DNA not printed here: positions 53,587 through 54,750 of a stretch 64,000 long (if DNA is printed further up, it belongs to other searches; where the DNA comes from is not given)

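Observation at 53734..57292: serC-like / serA / histidine-phosphatase operon with GTGA-coupled junctions: candidate complete phosphorylated serine pathway using a non-HAD phosphoserine phosphatase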

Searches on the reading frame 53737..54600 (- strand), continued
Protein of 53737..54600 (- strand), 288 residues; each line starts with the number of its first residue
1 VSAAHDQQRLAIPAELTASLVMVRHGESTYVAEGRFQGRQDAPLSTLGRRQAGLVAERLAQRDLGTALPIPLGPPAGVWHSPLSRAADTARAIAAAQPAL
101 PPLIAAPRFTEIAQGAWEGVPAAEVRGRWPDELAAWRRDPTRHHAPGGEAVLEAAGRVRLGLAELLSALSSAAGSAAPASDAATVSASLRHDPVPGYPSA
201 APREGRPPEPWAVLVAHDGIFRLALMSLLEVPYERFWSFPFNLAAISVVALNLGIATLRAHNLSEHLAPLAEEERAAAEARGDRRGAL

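Call 24: search_protein_representatives(protein=window:53737-54600:-)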
Query: 288 residues. Proteins with E-value up to 0.001 (for the whole library): 10865; up to 1e-10: 1643; up to 1e-30: 35. The best 150 are listed.
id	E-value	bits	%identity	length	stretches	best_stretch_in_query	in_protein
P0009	6.1e-116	403.0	69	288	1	9-288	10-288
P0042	9.7e-104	363.0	66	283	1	7-288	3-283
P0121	5.4e-71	255.6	59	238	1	41-288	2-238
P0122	2.2e-66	240.4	53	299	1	9-285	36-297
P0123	3.6e-61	223.4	48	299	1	9-283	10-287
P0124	1.4e-58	214.8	53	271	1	22-280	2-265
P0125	1.6e-56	208.1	51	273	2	11-180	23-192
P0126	6.5e-55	202.8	51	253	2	18-178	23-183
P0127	3.9e-54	200.3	50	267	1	23-278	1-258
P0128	1.1e-53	198.8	51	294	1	8-273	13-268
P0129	6.6e-51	189.7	56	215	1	83-288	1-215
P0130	1.6e-50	188.4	50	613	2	12-171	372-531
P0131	1.8e-50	188.3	46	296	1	11-281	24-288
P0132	7.1e-50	186.3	49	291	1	11-288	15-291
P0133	3.8e-49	183.9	51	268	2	14-180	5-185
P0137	8.9e-44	166.3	48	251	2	16-175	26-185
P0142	3.1e-39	151.4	44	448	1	30-285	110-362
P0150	8.6e-33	130.3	53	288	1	10-151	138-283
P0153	6.7e-31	124.1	36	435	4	19-167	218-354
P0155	5.1e-30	121.2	33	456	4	19-160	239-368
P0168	2.4e-25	105.8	54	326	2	12-126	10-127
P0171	1.2e-24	103.6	44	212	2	19-164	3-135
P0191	6.3e-21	91.3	50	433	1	11-130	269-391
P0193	8.2e-21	91.0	36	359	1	11-255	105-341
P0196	1.4e-20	90.2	47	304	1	18-156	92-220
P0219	2.9e-19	85.9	44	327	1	13-168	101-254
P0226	5.8e-19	84.9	37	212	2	19-168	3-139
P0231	6.5e-19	84.7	41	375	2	16-168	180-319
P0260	5.7e-18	81.6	39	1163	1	11-247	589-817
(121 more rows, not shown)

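Call 39: find_related_loci(query=A2, collection=genome_contigs, flank=6000)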
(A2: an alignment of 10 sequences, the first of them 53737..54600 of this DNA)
Query A2 (288 aa) in genome_contigs; peptide patterns used: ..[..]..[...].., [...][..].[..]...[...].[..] (x = any residue, [..] = any of these).
599 stretches matched a pattern (row limit reached: there are more); 545 encode a relative of the query (tblastn E <= 1e-3); the best 80 are kept; 80 distinct loci.
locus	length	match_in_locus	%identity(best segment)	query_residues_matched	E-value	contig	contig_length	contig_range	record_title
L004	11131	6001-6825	64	8-288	9e-108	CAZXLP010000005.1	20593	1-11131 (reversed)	MAG TPA_asm: uncultured Anaerolineaceae bacterium isolate SRP136066_co1_296 genome assembly, contig: NODE_2467_length_20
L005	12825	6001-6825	68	12-288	3e-106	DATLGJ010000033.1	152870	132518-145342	MAG TPA_asm: Candidatus Limnocylindrales bacterium isolate SMAG_U13611 k141_38366, whole genome shotgun sequence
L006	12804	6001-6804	64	8-280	2e-102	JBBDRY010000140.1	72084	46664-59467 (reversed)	MAG: Chloroflexota bacterium isolate LejiaC_67_23 Lejia_C_876_length_72084_cov_13, whole genome shotgun sequence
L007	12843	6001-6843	63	9-286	6e-99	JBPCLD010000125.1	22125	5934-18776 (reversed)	MAG: Candidatus Limnocylindrales bacterium isolate TH_ant_mag_69 S1Ck127_1150322_flag_1_multi_9.0000_len_22125, whole ge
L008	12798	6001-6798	63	8-288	3e-95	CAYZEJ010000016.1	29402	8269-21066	MAG TPA_asm: uncultured Anaerolineaceae bacterium isolate SRP136066_co1_124 genome assembly, contig: NODE_1289_length_29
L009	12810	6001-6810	64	9-288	1e-92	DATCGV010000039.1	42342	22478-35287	MAG TPA_asm: Candidatus Limnocylindrales bacterium isolate SMAG_U7816 k141_313151, whole genome shotgun sequence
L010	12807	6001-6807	58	9-288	2e-90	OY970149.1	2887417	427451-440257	MAG: uncultured Chloroflexia bacterium isolate MFD05747.bin.c.2 genome assembly, chromosome: 1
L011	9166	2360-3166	65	12-288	1e-88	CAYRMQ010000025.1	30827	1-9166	MAG TPA_asm: uncultured Anaerolineaceae bacterium isolate SRP284430_co1_24 genome assembly, contig: NODE_706_length_3082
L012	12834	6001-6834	57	6-288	4e-88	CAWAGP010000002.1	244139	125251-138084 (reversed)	MAG: uncultured Chloroflexia bacterium isolate MFD02416.bin.2.55 genome assembly, contig: contig_37857, whole genome sho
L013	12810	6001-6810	62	6-288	7e-87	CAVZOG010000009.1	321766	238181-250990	MAG: uncultured Chloroflexia bacterium isolate MFD02840.bin.3.831 genome assembly, contig: contig_46774, whole genome sh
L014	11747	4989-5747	64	9-270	7e-86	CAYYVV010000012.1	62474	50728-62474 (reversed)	MAG TPA_asm: uncultured Anaerolineaceae bacterium isolate binchicken_co54_371 genome assembly, contig: NODE_774_length_6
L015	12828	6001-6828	61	6-288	3e-84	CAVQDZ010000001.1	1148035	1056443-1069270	MAG: uncultured Chloroflexia bacterium isolate MFD02134.bin.2.238 genome assembly, contig: contig_10743, whole genome sh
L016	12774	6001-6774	62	17-288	3e-83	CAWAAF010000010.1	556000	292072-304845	MAG: uncultured Chloroflexia bacterium isolate MFD00392.bin.2.278 genome assembly, contig: contig_7020, whole genome sho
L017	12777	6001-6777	63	16-288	4e-82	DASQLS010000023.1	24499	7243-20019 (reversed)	MAG TPA_asm: Candidatus Limnocylindrales bacterium isolate SMAG_U11944 k141_5894578, whole genome shotgun sequence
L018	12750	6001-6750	57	12-270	1e-81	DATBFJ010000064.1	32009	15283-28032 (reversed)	MAG TPA_asm: Candidatus Limnocylindrales bacterium isolate SMAG_U3808 k141_2792544, whole genome shotgun sequence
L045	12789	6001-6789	52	12-284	6e-65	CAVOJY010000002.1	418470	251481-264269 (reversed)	MAG: uncultured Chloroflexia bacterium isolate MFD00032.bin.2.2 genome assembly, contig: contig_21959, whole genome shot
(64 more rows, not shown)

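Call 49: predict_structure(alignment_id=A3)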
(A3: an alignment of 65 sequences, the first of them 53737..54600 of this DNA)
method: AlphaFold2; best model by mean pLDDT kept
length: 288 residues; sequences in the alignment: 65
mean_pLDDT: 91.0   pTM: 0.89
mean pLDDT of the five models: 91.0, 90.2, 89.7, 89.4, 88.8
residues with pLDDT >= 90: 237; 70-90: 10; 50-70: 37; < 50: 4
segments of 3 or more residues with pLDDT < 50: none
pLDDT, mean of each block of 10 residues (from residue 1): 65 95 98 97 98 98 94 96 98 98 99 98 98 98 98 98 98 72 61 56 80 98 98 95 97 95 96 92 70
secondary structure, 60 per line:
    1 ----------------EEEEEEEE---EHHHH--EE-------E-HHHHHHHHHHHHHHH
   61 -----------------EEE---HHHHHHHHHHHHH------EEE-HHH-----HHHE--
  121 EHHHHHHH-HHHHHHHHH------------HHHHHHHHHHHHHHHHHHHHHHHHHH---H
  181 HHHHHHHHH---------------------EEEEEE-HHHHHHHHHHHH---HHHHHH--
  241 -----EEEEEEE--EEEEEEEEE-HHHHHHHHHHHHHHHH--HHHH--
elements in order: E17-24 H29-32 H46-60 E78-80 H84-96 E103-105 H122-128 H130-138 H151-176 H180-189 E211-216 H218-229 H233-238 E246-252 E255-263 H265-280 H283-286

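Call 51: fold_search(model_id=the predicted structure, library=pdb)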
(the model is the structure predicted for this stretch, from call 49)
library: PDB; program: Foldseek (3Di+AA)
matches with E <= 10: 468; with E <= 0.001: 320
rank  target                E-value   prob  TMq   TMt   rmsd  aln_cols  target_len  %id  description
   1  4ij6_A                4.2e-18  1.00  0.64  0.88   4.0       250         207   26  Crystal Structure of a Novel-type Phosphoserine Phosphatase Mutant (H9A) from <i>Hydrogenobacter thermophilus</i> TK-6 (released 2013-03-20)
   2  4ij6_B                5.8e-18  1.00  0.64  0.91   4.1       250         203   25  Crystal Structure of a Novel-type Phosphoserine Phosphatase Mutant (H9A) from <i>Hydrogenobacter thermophilus</i> TK-6 (released 2013-03-20)
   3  9mmh_A                8.4e-18  1.00  0.65  0.91   3.3       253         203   21  HFP (histidine family phosphatase) that catalyzes essential dephosphorylation for riboflavin biosynthesis (released 2025-04-09)
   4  6s2q_A                1.4e-17  1.00  0.61  0.81   4.9       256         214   26  Mycobacterial hydrolase 1 (released 2020-07-22)
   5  6s2r_A                3.7e-17  1.00  0.63  0.76   5.2       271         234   25  Mycobacterial hydrolase 2 (released 2020-07-15)
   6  4qih_B                4.5e-17  1.00  0.62  0.87   4.4       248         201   26  The structure of mycobacterial glucosyl-3-phosphoglycerate phosphatase Rv2419c complexes with VO3 (released 2014-06-11)
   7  6s2q_C                5.4e-17  1.00  0.62  0.84   4.7       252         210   27  Mycobacterial hydrolase 1 (released 2020-07-22)
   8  4pz9_A                5.8e-17  1.00  0.62  0.82   4.1       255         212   27  The native structure of mycobacterial glucosyl-3-phosphoglycerate phosphatase Rv2419c (released 2014-06-11)
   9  4ij5_A                6.5e-17  1.00  0.64  0.87   4.0       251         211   26  Crystal Structure of a Novel-type Phosphoserine Phosphatase from <i>Hydrogenobacter thermophilus</i> TK-6 (released 2013-03-20)
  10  4pz9_B                8.4e-17  1.00  0.61  0.83   4.8       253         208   26  The native structure of mycobacterial glucosyl-3-phosphoglycerate phosphatase Rv2419c (released 2014-06-11)
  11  6s2q_B                9.5e-17  1.00  0.62  0.83   4.5       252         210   27  Mycobacterial hydrolase 1 (released 2020-07-22)
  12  4pza_B                1.1e-16  1.00  0.62  0.80   5.0       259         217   26  The complex structure of mycobacterial glucosyl-3-phosphoglycerate phosphatase Rv2419c with inorganic phosphate (released 2014-06-11)
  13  6s2q_D                1.8e-16  1.00  0.62  0.85   4.7       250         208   27  Mycobacterial hydrolase 1 (released 2020-07-22)
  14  4qih_A                2.9e-16  1.00  0.62  0.84   4.5       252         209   27  The structure of mycobacterial glucosyl-3-phosphoglycerate phosphatase Rv2419c complexes with VO3 (released 2014-06-11)
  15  6s2r_B                4.2e-16  1.00  0.61  0.75   4.9       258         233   27  Mycobacterial hydrolase 2 (released 2020-07-15)
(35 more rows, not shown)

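Call 53: search_solved_structures(query=A2, max_evalue=0.00001, show_alignments=1)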
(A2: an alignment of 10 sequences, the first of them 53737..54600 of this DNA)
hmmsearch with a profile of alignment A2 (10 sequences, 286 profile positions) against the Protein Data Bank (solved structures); distinct sequences matched with E-value up to 0.00001: 69 (the best 60 are shown).
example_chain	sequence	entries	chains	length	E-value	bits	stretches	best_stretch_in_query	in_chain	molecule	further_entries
4ij5_A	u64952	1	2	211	8.3e-35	123.6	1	21-169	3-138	Phosphoserine phosphatase 1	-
4ij6_A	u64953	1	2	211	3.7e-33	118.2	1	21-169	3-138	Phosphoserine phosphatase 1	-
1h2e_A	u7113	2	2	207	1.6e-24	89.9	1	20-171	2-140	PHOSPHATASE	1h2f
1ebb_A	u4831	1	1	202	2.8e-24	89.1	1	20-171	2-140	PHOSPHATASE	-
4pz9_A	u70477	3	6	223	4.7e-21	78.5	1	21-169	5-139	Glucosyl-3-phosphoglycerate phosphatase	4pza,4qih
6s2q_A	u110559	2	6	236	5.7e-21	78.2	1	21-169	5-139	Glucosyl-3-phosphoglycerate phosphatase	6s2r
6nru_A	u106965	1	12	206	3.9e-19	72.2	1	22-167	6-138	CobC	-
9mmh_A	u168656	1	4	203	5.5e-19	71.7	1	22-168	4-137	Phosphoglycerate mutase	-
6e4b_A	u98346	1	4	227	9.3e-19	71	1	22-167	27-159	Adenosylcobalamin/alpha-ribazole phosphatase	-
3e9c_A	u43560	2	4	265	1.6e-17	66.9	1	18-268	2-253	Zgc:56074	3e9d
5zkk_A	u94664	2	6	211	5e-17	65.3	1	21-128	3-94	Phosphoglycerate mutase family protein, putative | Phosphoglycerate mutase family protein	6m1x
1fzt_A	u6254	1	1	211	9e-17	64.5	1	22-164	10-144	PHOSPHOGLYCERATE MUTASE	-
3e9e_A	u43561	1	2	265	6.9e-16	61.6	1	18-268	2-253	Zgc:56074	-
5zr2_A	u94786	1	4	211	2.2e-15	59.9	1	21-128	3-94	Phosphoglycerate mutase family protein, putative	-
2a6p_A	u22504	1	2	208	5.1e-15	58.7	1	22-173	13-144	POSSIBLE PHOSPHOGLYCERATE MUTASE GPM2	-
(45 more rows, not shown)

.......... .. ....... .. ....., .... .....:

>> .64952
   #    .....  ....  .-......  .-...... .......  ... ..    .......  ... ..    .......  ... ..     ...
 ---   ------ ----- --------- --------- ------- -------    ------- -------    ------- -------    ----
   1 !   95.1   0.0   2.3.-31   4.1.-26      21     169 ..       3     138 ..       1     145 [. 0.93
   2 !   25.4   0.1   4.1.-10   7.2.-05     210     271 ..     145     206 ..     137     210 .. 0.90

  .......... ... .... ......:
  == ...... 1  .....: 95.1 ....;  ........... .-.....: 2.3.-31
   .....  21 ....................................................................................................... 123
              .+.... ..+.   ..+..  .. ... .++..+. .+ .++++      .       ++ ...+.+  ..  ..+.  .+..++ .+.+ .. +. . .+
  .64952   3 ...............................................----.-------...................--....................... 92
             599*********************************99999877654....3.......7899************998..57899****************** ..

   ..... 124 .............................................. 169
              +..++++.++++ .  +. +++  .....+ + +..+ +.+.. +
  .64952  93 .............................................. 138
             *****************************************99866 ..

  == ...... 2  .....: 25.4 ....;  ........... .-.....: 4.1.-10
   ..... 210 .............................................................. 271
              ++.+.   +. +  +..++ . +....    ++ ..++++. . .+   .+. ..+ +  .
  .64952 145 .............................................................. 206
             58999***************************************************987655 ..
